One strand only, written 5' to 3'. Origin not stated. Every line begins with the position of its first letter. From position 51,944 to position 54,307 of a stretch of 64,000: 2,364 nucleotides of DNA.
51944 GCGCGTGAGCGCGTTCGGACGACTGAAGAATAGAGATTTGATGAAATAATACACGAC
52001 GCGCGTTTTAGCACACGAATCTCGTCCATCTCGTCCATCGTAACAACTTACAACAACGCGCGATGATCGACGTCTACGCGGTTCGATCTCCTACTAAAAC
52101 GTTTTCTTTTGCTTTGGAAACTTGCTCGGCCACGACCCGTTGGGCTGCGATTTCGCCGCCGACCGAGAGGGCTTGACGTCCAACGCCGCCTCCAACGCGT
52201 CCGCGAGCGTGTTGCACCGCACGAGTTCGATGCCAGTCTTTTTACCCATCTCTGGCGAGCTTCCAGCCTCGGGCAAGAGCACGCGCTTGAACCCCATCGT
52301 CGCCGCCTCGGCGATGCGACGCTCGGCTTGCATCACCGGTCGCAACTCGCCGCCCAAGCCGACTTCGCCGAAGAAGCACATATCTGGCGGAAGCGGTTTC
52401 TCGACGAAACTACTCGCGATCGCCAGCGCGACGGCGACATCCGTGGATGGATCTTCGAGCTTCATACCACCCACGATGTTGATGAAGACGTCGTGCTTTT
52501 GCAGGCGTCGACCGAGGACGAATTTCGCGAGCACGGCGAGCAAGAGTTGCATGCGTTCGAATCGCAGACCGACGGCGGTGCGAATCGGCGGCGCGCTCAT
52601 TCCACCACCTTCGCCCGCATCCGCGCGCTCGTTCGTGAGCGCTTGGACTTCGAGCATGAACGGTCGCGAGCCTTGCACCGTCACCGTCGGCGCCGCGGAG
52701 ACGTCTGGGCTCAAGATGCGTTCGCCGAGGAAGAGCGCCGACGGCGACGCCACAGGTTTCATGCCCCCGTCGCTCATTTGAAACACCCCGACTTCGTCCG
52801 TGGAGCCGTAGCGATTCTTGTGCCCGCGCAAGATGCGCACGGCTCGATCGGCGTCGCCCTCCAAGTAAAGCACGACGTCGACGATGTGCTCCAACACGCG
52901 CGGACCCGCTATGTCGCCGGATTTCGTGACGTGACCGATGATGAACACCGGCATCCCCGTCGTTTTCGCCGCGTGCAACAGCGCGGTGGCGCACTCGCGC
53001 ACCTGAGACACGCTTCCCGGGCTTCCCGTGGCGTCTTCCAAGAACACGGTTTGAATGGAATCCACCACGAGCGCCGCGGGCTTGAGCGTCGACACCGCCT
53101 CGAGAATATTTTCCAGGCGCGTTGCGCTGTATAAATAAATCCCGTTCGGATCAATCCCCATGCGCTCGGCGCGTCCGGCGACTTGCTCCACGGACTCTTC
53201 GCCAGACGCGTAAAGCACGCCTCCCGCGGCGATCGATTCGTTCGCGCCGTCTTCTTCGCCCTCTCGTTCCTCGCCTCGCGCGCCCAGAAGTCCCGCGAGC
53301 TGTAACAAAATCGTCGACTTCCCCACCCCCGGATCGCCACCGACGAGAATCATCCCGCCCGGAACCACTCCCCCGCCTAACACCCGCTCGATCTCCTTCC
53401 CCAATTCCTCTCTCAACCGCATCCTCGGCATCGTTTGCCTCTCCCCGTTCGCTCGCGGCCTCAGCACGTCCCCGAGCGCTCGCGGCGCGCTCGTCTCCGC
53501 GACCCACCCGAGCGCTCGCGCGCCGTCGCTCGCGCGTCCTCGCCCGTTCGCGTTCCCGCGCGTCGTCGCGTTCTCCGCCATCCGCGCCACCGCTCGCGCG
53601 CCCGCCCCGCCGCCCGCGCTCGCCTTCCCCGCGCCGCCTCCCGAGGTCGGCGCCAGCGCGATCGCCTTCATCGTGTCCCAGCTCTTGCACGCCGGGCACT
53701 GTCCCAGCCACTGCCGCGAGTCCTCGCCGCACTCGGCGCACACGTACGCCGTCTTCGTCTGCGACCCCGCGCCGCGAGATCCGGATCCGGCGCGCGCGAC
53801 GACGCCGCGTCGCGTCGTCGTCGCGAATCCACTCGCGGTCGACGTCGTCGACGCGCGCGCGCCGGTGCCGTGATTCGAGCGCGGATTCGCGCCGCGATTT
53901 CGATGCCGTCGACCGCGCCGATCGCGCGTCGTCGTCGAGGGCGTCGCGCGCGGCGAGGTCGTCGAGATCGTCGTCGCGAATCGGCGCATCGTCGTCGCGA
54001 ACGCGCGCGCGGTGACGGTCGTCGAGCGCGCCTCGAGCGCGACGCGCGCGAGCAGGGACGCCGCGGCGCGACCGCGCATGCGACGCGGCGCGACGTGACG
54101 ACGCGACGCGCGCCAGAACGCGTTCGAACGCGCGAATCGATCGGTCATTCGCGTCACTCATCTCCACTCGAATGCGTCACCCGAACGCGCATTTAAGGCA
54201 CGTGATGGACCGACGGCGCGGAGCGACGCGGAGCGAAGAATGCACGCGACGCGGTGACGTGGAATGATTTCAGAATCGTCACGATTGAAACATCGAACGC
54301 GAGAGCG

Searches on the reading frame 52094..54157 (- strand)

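Call 16: search_protein_families(library=pfam, proteins=[window:52094-54157:-], max_evalue=0.00001)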
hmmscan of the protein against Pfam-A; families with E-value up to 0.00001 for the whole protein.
window:52094-54157:- (687 aa): 4 families
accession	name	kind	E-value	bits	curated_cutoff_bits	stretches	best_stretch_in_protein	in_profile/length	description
PF13481.12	AAA_25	-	1.9e-13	50.9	27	1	260-415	25-195/195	AAA domain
PF18073.7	Zn_ribbon_LapB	-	7.8e-12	45.1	25.7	1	138-164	1-27/28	Rubredoxin metal binding domain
PF13541.12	ChlI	-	2e-08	34.6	27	1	549-631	37-120/121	Subunit ChlI of Mg-chelatase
PF06745.19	ATPase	-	1.7e-07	31.3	26.6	0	349-452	109-209/231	KaiC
